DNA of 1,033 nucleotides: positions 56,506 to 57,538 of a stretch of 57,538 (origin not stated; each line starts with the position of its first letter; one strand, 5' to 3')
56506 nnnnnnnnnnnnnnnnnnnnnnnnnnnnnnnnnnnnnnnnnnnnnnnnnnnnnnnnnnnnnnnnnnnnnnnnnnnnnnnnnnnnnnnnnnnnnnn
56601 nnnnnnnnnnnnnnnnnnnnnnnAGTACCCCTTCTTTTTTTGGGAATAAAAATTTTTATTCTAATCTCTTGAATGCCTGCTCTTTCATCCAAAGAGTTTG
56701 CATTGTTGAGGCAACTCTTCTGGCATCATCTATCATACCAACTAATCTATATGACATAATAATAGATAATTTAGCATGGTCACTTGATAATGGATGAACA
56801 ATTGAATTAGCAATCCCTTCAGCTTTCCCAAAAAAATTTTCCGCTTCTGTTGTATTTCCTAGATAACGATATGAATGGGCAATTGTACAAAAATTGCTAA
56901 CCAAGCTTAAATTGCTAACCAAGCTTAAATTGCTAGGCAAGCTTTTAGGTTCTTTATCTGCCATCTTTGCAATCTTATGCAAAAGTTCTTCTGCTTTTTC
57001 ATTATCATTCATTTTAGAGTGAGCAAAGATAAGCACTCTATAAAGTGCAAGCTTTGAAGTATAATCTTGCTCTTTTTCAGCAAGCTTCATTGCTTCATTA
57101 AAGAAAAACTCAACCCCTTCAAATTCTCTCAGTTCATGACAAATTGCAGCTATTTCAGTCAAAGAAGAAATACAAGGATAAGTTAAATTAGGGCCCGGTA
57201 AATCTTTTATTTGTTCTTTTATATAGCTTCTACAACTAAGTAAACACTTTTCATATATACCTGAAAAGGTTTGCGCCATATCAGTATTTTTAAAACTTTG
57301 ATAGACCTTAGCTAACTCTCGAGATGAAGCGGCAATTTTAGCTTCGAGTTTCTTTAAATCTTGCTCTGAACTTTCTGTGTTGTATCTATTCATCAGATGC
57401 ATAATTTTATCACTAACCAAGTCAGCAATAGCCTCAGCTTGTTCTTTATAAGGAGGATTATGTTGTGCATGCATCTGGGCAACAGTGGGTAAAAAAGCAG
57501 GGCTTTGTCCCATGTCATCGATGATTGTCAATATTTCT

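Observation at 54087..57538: Tandem array of at least 3 paralogous TPR-like proteins with shared N- and C-terminal modules, continuing past the window edge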

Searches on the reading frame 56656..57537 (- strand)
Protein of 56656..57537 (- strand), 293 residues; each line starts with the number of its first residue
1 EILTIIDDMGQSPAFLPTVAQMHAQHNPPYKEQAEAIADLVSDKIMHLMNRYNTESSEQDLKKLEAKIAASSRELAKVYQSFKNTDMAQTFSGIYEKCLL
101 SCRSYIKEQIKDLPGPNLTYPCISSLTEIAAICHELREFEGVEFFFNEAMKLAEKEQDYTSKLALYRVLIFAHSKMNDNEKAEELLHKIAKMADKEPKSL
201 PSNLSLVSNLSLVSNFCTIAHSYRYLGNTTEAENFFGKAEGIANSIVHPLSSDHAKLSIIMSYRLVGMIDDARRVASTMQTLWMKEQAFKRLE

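Call 5: search_protein_families(library=pfam, proteins=[window:56656-57537:-], max_evalue=1)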
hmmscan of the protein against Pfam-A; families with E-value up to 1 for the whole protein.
window:56656-57537:- (293 aa): 13 families
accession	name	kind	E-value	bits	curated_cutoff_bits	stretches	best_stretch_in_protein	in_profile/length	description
PF13181.12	TPR_8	-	4.1e-06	27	25.7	1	216-243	4-31/34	Tetratricopeptide repeat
PF13424.12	TPR_12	-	9.9e-06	26.1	30.1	1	126-192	6-74/77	Tetratricopeptide repeat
PF00515.34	TPR_1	-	4.4e-05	23.6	27.8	1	217-239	5-27/34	Tetratricopeptide repeat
PF07719.23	TPR_2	-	0.00023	21.5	27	0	218-239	6-27/34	Tetratricopeptide repeat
PF01535.26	PPR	-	0.0024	18.4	25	1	166-189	3-26/31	PPR repeat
PF25058.1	ARM_TT21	-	0.0081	16.6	27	1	173-240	17-84/155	Tetratricopeptide repeat protein 21 ARM repeat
PF13374.12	TPR_10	-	0.0099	16.3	27.5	0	219-239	8-28/42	Tetratricopeptide repeat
PF10228.14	HPF1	-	0.021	15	27.1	1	17-88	64-141/251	Histone PARylation factor 1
PF13176.12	TPR_7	-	0.022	15.3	27.9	0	219-237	5-23/36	Tetratricopeptide repeat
PF13428.12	TPR_14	-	0.025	15.7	23.5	0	164-194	2-32/44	Tetratricopeptide repeat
PF19380.4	DUF5955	-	0.049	14.4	27.1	0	165-200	18-56/88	Family of unknown function (DUF5955)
PF19443.4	DAHL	-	0.052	13.7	38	0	16-70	103-151/221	DAHL domain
PF14559.12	TPR_19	-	0.069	13.9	25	1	147-196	8-58/68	Tetratricopeptide repeat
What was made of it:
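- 56656..57538 (-): T3, paralog cut at its 5' end by the window edge (293 codons present; about 29 N-terminal residues inferred missing). TPR_8 scores 27.0 bits, above the 25.7 cut-off (call 5).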

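Call 6: search_protein_families(library=ncbifam, proteins=[window:56656-57537:-], max_evalue=1)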
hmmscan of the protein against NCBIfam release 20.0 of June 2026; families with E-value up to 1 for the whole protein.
window:56656-57537:- (293 aa): 2 families
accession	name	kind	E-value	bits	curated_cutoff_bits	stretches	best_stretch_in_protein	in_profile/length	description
NF053520.1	HK_Porph_FimS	equivalog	0.012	13.9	600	1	122-194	203-275/618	sensor histidine kinase FimS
TIGR02521.1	type_IV_pilW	equivalog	0.028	14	154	1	150-200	122-172/234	type IV pilus biogenesis/stability protein PilW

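Call 86: search_protein_families(library=padloc, proteins=[window:56656-57537:-], max_evalue=0.01)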
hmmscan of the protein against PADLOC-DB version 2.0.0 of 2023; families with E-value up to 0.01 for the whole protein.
window:56656-57537:- (293 aa): 0 families
